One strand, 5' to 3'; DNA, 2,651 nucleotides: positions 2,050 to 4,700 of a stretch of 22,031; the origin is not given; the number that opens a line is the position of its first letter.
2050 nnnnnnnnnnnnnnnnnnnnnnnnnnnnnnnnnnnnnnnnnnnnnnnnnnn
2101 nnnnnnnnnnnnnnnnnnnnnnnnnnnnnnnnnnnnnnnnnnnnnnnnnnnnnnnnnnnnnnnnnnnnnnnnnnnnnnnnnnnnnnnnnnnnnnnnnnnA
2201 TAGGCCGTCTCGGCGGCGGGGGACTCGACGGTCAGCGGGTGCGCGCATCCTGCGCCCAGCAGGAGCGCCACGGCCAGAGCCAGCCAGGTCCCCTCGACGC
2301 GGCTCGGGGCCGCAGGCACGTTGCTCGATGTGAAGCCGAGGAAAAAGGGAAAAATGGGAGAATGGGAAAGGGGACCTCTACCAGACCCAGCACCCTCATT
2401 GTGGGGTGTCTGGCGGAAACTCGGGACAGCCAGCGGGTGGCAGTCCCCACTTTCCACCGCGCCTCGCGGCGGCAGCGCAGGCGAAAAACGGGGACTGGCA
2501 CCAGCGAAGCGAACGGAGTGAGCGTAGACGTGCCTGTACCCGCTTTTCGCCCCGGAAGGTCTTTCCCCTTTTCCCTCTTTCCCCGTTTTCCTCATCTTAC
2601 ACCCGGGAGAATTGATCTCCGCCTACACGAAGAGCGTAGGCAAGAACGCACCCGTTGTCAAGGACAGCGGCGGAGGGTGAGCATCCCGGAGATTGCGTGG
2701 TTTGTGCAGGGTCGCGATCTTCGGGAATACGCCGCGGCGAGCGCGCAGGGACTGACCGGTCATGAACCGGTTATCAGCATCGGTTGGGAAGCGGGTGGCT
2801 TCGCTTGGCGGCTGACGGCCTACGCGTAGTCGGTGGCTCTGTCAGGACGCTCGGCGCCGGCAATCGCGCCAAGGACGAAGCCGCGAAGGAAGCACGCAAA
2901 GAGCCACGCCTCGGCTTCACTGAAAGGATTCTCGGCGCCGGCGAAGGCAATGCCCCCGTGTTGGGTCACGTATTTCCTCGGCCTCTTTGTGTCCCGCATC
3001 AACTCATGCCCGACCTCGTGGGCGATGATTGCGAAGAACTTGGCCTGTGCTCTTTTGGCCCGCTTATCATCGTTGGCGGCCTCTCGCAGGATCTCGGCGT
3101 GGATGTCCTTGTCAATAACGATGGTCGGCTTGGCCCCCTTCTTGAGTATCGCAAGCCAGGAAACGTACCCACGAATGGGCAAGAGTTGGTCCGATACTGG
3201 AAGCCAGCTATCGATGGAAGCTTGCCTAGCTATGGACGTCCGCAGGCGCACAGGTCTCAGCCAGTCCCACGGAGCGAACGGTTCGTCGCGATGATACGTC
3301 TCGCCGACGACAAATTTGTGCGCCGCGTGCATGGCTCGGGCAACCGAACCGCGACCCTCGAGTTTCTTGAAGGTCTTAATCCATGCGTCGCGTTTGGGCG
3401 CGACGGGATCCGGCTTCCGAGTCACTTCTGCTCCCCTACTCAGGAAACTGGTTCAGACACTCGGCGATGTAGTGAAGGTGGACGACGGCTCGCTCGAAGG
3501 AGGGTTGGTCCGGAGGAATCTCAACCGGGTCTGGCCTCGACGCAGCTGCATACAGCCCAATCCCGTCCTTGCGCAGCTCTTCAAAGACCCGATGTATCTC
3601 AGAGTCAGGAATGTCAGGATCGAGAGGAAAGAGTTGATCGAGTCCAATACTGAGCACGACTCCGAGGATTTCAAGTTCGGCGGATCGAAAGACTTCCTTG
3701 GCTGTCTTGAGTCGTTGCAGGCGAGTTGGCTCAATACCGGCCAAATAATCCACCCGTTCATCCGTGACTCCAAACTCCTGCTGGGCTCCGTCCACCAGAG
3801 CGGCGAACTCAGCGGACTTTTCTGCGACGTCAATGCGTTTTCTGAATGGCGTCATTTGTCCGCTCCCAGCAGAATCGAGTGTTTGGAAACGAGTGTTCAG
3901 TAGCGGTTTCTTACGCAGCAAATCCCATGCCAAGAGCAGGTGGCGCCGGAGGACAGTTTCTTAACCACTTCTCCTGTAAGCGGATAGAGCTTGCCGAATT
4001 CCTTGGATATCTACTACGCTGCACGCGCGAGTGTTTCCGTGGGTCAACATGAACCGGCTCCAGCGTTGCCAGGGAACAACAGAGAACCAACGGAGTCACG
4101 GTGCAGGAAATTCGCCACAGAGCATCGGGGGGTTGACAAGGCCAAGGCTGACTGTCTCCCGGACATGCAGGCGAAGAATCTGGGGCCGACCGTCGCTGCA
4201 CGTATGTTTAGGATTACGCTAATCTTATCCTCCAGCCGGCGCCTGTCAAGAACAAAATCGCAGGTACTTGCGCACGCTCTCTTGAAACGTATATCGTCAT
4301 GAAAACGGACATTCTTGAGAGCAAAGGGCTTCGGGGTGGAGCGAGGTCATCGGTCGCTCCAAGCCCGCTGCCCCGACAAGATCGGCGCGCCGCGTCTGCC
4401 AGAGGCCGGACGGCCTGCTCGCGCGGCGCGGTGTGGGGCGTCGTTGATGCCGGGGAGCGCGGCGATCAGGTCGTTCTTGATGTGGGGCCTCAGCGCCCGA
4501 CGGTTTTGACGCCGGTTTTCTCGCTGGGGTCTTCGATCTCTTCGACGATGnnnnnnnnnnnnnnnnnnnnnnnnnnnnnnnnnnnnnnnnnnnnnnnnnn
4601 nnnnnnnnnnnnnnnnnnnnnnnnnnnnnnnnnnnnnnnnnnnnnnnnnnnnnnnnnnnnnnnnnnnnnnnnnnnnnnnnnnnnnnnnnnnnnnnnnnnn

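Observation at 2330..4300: Low-G+C islet carrying a translationally coupled unknown-protein / ImmA-IrrE metallopeptidase pair; candidate immunity, toxin-antitoxin or defence module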

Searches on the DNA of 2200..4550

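Call 66: search_rna_families(source=window, start=2200, end=4550, threshold=evalue, max_evalue=1)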
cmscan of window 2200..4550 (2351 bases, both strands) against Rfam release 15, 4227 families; matches with E-value up to 1: 1.
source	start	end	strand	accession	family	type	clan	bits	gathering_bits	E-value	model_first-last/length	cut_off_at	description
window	2222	2281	-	RF01684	mascRNA-menRNA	Gene;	-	20.6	42.5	0.55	1-56/56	no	MALAT1-associated small cytoplasmic RNA/MEN beta RNA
